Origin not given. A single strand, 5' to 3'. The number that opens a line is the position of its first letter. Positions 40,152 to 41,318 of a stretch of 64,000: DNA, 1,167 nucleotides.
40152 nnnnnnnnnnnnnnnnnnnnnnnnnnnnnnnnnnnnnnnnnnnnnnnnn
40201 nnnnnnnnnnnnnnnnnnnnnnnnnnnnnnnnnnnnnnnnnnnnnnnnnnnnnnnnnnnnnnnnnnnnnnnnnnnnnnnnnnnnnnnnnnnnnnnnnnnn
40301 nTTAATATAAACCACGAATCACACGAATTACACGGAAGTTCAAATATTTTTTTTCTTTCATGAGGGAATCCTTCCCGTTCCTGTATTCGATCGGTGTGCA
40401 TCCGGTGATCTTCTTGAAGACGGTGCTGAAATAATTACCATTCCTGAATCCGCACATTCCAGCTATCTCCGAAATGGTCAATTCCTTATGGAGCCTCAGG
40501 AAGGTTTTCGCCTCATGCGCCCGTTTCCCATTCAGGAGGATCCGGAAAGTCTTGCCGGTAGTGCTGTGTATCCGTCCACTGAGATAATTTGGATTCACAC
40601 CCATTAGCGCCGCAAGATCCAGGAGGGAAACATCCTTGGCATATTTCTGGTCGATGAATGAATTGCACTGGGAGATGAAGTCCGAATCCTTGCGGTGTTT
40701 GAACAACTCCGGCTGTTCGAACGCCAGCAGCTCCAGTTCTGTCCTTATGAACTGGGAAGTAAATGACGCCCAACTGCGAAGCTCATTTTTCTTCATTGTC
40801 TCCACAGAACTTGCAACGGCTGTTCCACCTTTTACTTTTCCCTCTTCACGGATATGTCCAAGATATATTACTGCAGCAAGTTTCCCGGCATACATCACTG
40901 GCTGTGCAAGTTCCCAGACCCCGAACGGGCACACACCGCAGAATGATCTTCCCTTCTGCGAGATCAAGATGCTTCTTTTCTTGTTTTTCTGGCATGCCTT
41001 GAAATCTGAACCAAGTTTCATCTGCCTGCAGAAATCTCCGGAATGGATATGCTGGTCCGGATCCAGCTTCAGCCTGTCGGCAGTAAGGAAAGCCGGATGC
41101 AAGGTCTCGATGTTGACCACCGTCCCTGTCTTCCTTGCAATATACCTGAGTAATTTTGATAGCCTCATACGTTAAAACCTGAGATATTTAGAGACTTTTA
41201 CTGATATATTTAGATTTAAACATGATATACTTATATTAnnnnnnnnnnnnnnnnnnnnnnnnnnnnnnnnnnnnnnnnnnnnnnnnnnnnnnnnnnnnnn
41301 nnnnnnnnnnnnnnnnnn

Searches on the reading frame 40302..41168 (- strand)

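Call 7: search_protein_families(library=pfam, proteins=[window:40302-41168:-], max_evalue=0.001)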
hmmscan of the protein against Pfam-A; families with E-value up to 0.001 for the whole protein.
window:40302-41168:- (288 aa): 3 families
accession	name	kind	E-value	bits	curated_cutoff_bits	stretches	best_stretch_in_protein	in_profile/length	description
PF00165.29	HTH_AraC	-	1.3e-18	67.1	26.6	1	226-264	5-42/42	Bacterial regulatory helix-turn-helix proteins, AraC family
PF12833.13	HTH_18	-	8.7e-18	64.8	33.6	1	185-264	1-79/80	Helix-turn-helix domain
PF10114.15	PocR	-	1.7e-05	25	23.9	1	44-110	40-108/162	Sensory domain found in PocR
